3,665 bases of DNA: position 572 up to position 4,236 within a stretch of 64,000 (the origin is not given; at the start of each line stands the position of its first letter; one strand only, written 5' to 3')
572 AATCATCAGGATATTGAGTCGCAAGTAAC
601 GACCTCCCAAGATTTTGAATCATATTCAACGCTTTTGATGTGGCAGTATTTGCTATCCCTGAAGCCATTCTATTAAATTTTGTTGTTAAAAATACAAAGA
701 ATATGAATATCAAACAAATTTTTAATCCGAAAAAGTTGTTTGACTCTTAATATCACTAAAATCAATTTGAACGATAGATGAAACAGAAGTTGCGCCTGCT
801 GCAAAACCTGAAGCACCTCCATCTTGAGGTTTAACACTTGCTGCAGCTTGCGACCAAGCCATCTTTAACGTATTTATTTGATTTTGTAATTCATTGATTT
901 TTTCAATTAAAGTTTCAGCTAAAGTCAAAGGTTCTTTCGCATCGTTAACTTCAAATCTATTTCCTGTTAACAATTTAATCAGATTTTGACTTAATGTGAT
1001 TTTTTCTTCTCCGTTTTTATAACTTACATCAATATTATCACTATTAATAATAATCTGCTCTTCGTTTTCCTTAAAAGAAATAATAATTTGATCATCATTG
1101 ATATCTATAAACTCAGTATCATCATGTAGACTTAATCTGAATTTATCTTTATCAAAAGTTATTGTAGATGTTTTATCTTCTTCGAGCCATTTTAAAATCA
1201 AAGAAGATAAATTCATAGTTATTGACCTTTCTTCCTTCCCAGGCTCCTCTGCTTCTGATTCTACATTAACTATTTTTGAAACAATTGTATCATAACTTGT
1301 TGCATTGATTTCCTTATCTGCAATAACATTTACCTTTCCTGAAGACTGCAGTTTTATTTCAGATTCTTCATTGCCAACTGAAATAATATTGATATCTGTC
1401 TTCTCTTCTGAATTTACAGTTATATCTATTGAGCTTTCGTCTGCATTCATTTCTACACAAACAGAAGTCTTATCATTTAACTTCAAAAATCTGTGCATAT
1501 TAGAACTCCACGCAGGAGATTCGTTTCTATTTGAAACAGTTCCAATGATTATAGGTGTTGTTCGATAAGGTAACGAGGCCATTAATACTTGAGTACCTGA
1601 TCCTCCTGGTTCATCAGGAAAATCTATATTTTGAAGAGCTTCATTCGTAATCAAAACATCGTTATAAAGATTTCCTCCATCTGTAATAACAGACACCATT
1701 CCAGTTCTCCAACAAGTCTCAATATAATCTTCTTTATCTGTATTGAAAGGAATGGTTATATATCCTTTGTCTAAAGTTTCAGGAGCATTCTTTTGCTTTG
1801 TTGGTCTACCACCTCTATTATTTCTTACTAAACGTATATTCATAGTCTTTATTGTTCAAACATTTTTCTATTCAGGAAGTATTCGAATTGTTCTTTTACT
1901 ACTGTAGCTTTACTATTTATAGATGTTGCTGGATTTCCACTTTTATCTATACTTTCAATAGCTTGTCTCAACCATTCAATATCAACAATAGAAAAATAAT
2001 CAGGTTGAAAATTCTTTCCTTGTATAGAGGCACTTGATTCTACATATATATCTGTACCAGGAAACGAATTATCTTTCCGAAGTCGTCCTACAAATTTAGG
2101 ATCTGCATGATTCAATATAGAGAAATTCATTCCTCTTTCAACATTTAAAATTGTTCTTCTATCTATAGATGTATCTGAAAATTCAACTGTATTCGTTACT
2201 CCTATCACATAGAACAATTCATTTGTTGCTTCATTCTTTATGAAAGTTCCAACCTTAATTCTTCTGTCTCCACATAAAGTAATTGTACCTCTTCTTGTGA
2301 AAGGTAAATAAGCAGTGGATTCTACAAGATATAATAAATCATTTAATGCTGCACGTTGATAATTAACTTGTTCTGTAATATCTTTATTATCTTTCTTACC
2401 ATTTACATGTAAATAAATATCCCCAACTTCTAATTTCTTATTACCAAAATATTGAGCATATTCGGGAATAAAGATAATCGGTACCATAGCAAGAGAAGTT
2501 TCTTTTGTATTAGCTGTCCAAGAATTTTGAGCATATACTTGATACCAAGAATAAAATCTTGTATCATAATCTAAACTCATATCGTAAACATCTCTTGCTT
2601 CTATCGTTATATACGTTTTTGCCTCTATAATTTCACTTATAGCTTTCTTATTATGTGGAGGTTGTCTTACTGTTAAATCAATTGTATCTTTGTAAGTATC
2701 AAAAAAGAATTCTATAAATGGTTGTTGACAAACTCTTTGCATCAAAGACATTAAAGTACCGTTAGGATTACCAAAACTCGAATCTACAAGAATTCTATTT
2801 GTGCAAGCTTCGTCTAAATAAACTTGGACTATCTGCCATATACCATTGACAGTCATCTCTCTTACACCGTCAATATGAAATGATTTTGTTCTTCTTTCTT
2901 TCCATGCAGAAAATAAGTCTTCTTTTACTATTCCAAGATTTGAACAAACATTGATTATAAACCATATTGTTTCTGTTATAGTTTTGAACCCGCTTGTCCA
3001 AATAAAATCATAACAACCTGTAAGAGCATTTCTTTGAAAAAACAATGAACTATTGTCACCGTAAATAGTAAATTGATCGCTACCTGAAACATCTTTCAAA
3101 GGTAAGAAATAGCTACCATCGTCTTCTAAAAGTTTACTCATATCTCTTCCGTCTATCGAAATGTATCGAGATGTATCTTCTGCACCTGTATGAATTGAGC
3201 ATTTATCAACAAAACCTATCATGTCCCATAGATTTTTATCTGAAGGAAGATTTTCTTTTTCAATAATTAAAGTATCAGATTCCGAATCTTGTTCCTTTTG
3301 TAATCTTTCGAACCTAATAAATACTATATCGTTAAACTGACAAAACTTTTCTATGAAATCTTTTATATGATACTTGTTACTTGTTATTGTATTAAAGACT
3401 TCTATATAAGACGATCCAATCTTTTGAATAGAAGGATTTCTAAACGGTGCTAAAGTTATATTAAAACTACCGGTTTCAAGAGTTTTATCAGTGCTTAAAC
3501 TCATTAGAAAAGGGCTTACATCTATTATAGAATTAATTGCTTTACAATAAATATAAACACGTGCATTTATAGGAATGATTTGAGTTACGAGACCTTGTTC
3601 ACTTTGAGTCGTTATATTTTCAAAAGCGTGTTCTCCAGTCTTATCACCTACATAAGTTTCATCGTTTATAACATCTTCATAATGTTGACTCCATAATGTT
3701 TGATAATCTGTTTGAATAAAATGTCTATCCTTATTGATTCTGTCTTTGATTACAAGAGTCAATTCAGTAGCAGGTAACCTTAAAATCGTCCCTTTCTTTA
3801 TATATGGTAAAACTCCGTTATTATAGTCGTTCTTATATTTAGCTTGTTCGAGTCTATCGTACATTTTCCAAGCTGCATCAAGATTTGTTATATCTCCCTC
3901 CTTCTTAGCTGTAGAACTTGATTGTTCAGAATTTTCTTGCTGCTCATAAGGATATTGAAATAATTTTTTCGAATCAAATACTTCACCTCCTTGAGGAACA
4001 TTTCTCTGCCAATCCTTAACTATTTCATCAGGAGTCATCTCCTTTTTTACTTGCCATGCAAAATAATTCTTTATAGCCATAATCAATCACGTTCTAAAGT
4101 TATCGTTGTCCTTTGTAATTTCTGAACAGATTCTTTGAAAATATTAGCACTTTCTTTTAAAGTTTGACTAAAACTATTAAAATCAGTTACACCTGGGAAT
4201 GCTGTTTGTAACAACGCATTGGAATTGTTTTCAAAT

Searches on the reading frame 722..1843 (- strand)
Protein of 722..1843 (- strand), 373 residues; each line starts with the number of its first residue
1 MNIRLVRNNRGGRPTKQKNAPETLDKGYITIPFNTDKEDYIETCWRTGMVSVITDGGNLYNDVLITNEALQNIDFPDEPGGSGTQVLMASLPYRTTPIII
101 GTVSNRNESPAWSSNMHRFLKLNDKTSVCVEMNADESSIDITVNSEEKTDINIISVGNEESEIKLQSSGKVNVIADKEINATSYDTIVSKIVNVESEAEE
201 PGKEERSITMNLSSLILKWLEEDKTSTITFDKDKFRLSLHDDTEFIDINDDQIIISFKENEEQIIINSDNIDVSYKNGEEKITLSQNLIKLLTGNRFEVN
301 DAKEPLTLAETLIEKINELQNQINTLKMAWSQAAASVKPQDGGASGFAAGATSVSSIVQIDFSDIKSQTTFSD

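Call 98: search_protein_families(library=pfam, alignment_id=A7, max_evalue=0.0001)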
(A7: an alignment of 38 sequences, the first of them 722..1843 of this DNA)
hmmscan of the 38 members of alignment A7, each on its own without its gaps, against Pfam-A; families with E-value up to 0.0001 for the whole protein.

A. member 1, window:722-1843:- (373 aa): 0 families

B. families by the number of members that match (of 38 scanned): 8 families
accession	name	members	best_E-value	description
PF00075.30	RNase_H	1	6.3e-23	RNase H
PF14902.11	DUF4494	1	5.2e-18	Domain of unknown function (DUF4494)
PF05105.17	Phage_holin_4_1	1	3e-15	Bacteriophage holin family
PF04542.20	Sigma70_r2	1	1.2e-09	Sigma-70 region 2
PF08281.18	Sigma70_r4_2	1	1.8e-09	Sigma-70, region 4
PF01541.30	GIY-YIG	1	2.6e-07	GIY-YIG catalytic domain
PF04545.22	Sigma70_r4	1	3.3e-05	Sigma-70, region 4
PF07498.18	Rho_N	1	3.6e-05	Rho termination factor, N-terminal domain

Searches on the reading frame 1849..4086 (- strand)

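Call 44: search_protein_families(library=phrogs, proteins=[window:1849-4086:-], max_evalue=0.00001)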
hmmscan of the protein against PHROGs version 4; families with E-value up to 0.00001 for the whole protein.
window:1849-4086:- (745 aa): 1 family
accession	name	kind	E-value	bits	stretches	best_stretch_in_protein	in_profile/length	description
phrog_1015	-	tail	4.6e-15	56.3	1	432-574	211-348/795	tail protein with lysin activity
